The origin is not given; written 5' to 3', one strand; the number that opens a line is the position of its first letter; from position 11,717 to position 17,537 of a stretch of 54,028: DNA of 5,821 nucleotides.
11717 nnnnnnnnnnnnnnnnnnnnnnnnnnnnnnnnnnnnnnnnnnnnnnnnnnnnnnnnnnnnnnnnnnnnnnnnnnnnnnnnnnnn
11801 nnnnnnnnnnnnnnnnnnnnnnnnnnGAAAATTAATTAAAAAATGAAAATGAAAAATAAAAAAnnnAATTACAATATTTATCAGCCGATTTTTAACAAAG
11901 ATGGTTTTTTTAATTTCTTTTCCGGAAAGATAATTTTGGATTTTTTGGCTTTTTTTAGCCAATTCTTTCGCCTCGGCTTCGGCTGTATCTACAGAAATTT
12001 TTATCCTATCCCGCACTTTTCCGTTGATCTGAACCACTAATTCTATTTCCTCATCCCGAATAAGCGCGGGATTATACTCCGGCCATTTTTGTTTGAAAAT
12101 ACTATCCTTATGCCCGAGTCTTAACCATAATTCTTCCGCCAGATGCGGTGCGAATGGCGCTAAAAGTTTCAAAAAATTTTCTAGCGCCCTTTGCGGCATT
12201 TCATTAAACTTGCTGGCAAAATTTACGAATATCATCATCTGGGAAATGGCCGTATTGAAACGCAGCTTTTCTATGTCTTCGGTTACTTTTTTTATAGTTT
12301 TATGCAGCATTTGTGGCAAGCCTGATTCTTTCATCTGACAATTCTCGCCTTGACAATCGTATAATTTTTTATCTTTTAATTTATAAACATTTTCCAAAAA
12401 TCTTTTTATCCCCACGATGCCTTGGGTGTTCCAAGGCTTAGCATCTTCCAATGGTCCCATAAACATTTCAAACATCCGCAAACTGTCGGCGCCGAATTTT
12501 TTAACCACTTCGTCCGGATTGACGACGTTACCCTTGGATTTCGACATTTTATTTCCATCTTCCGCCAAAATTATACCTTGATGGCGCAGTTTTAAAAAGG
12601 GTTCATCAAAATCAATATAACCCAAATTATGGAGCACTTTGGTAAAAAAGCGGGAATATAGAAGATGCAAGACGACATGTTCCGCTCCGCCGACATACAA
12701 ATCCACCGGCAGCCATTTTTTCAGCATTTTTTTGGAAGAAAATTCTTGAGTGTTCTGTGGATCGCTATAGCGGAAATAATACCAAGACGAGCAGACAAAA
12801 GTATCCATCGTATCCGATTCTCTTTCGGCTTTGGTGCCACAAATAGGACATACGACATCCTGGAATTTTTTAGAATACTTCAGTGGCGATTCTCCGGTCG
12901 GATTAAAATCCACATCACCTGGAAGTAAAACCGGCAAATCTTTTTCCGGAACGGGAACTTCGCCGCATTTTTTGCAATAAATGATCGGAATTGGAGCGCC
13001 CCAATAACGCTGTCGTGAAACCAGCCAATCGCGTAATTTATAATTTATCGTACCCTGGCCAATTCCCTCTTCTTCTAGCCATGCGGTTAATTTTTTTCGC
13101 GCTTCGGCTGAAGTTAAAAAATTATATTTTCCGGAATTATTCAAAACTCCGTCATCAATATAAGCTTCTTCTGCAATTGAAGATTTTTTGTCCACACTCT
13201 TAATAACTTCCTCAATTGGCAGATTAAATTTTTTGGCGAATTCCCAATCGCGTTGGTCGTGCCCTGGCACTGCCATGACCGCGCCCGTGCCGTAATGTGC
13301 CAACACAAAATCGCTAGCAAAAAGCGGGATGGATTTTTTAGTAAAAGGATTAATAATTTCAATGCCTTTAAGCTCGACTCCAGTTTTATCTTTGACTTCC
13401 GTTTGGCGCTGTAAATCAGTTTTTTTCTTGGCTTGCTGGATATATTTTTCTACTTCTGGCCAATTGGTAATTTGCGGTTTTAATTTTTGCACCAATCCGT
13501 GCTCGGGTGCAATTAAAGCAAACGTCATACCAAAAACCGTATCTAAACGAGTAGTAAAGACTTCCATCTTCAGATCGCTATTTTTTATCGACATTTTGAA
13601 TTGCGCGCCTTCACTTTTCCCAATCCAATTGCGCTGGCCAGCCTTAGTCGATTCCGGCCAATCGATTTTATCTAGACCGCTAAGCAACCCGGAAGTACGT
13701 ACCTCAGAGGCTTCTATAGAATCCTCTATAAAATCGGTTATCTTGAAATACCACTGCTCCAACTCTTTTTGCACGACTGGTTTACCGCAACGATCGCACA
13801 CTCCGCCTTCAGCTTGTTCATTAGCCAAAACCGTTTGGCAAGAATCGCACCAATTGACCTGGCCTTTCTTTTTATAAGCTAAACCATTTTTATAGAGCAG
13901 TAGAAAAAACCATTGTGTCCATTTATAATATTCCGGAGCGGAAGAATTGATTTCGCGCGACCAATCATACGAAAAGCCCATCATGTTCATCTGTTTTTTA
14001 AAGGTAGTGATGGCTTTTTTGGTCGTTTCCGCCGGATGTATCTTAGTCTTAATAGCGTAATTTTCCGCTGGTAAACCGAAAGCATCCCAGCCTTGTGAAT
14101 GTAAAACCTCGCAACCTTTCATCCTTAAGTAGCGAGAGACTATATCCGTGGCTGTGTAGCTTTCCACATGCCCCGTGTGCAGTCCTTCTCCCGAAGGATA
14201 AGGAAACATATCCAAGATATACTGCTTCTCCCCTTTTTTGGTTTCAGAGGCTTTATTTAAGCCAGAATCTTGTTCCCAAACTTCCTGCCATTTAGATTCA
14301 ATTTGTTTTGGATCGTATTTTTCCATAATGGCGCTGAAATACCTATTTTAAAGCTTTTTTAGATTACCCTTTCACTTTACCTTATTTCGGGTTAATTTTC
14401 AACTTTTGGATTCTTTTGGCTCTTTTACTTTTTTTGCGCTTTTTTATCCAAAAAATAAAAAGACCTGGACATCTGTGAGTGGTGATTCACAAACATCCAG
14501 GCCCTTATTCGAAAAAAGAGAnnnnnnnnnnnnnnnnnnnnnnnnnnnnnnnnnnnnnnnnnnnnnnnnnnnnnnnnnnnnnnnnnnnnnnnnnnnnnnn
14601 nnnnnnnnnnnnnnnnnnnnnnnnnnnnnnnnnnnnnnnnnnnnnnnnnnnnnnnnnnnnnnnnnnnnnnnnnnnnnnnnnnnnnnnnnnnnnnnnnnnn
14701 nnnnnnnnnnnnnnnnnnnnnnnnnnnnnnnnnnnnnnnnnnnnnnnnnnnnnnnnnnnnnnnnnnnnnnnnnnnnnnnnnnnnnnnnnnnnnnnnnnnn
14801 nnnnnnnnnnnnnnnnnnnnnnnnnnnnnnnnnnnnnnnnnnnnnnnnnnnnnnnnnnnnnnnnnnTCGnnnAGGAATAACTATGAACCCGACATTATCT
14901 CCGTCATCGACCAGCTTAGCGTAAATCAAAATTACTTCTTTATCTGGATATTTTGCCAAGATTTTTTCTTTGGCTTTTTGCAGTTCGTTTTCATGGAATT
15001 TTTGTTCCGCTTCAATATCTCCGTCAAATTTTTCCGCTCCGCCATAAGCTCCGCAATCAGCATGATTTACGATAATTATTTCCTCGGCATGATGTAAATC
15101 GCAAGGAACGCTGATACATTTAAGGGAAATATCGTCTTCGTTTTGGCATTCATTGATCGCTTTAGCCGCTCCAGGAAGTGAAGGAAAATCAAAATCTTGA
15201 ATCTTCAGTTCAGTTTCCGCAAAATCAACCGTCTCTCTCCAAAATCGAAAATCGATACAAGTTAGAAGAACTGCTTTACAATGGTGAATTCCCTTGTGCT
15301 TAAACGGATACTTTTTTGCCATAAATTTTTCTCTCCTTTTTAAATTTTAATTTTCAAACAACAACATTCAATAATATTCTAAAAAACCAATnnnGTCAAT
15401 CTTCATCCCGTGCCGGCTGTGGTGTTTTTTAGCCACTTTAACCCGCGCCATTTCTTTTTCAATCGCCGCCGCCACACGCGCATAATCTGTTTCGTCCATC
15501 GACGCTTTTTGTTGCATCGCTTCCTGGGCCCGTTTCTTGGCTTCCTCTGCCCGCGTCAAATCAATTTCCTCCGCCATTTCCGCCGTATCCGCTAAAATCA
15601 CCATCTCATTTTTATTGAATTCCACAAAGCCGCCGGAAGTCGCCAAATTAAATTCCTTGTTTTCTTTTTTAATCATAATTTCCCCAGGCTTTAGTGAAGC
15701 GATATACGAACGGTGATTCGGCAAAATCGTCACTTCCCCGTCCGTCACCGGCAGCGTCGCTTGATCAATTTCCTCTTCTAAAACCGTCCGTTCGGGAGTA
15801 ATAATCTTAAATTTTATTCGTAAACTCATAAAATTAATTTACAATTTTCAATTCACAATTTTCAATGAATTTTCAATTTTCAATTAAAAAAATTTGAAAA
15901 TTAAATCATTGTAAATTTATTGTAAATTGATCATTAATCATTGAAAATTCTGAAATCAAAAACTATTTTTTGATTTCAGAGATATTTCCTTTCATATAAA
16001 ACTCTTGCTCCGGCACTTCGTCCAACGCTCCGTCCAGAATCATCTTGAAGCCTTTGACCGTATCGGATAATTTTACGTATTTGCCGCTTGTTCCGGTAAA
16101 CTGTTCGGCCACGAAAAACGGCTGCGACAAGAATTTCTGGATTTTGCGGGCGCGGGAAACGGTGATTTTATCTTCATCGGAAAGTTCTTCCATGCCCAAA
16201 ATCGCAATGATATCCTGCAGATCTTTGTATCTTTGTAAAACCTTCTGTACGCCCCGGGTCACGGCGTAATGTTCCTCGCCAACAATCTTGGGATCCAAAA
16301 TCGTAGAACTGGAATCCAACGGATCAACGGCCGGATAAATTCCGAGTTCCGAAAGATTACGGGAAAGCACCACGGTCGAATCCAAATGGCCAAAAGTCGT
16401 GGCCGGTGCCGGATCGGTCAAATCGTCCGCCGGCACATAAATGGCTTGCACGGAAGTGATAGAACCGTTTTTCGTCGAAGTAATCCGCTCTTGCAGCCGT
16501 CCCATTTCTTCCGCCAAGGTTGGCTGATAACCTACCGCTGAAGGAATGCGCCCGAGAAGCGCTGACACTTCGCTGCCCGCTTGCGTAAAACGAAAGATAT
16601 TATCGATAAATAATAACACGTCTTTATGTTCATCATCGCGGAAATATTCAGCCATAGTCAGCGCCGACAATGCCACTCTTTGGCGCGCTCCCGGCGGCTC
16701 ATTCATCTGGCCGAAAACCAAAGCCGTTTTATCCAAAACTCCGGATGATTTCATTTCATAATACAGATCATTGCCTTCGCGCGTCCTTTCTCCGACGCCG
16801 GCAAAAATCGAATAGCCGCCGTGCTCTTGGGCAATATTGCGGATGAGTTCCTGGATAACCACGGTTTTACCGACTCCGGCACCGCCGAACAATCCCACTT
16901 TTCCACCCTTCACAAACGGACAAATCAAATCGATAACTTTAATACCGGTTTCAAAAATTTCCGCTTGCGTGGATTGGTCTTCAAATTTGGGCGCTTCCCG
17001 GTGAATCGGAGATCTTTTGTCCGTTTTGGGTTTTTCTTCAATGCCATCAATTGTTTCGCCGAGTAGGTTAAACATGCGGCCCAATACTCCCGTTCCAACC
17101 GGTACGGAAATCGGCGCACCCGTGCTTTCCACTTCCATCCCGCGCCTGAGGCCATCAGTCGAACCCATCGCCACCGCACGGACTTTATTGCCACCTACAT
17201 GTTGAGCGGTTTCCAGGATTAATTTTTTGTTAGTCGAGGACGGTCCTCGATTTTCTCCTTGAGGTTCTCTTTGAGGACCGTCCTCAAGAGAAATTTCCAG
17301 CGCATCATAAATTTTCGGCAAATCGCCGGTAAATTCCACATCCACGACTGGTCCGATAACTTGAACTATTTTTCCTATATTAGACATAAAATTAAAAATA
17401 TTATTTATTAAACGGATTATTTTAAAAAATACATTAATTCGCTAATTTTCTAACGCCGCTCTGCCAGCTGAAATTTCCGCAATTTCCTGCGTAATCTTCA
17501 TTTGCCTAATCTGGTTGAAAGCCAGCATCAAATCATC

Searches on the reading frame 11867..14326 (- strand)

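Call 88: search_protein_families(library=pfam, proteins=[window:11867-14326:-], max_evalue=0.001)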
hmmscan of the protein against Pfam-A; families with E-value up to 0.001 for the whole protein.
window:11867-14326:- (820 aa): 6 families
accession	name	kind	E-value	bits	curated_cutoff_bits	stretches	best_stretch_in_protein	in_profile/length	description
PF13603.12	tRNA-synt_1_2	-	9e-64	214.8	25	1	232-418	1-185/185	Leucyl-tRNA synthetase, editing domain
PF00133.28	tRNA-synt_1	-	1.2e-50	172.9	22.7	2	431-619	228-401/414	tRNA synthetases class I (I, L, M and V)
PF09334.17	tRNA-synt_1g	-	1.6e-29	103.3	20.1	2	41-182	7-144/391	tRNA synthetases class I (M)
PF08264.19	Anticodon_1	-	1.2e-27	97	25.1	1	673-782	7-143/148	Anticodon-binding domain of tRNA ligase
PF01406.26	tRNA-synt_1e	-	1.3e-07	31.7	27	0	581-619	242-279/301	tRNA synthetases class I (C) catalytic domain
PF01921.24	tRNA-synt_1f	-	0.00059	19.3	27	0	585-621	274-310/360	tRNA synthetases class I (K)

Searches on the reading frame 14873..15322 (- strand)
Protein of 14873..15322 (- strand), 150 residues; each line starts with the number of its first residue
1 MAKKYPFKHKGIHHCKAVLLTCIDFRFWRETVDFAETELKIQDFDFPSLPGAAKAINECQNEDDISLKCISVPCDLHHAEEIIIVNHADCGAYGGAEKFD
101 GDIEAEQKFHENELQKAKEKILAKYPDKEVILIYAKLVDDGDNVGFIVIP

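Call 88: search_protein_families(library=pfam, proteins=[window:14873-15322:-], max_evalue=0.001)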
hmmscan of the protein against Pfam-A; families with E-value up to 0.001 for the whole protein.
window:14873-15322:- (150 aa): 2 families
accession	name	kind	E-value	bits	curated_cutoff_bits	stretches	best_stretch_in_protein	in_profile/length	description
PF20393.3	Pro_CA_2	-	3.3e-12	47.1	30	1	14-135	3-115/125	Putative carbonic anhydrase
PF00484.24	Pro_CA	-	0.00075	20.2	25.7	0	57-122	35-96/156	Carbonic anhydrase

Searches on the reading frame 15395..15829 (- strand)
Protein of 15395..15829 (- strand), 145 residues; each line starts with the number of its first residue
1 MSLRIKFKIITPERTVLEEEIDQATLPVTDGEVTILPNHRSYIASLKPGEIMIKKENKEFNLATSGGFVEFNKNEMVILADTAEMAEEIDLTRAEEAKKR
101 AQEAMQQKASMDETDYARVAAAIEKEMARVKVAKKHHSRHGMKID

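Call 88: search_protein_families(library=pfam, proteins=[window:15395-15829:-], max_evalue=0.001)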
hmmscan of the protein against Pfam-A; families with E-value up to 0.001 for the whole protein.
window:15395-15829:- (145 aa): 2 families
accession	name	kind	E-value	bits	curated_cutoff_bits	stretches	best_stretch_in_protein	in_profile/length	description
PF02823.21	ATP-synt_DE_N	-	2.2e-23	82.5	27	1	5-83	1-80/80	ATP synthase, Delta/Epsilon chain, beta-sandwich domain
PF00401.25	ATP-synt_DE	-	1.2e-10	41.8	24.6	1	87-134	1-47/47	ATP synthase, Delta/Epsilon chain, long alpha-helix domain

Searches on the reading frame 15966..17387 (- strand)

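Call 88: search_protein_families(library=pfam, proteins=[window:15966-17387:-], max_evalue=0.001)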
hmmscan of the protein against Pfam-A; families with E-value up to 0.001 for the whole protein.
window:15966-17387:- (474 aa): 3 families
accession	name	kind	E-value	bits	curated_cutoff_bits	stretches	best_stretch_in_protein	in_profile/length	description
PF00006.31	ATP-synt_ab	-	3.7e-74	249.4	29.5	1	148-361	1-213/213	ATP synthase alpha/beta family, nucleotide-binding domain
PF02874.29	ATP-synt_ab_N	-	1.8e-21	76.9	20.9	1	7-90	1-69/69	ATP synthase alpha/beta family, beta-barrel domain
PF22919.1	ATP-synt_VA_C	-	1.4e-18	67.2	24.7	1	366-457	5-99/101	C-terminal domain of V and A type ATP synthase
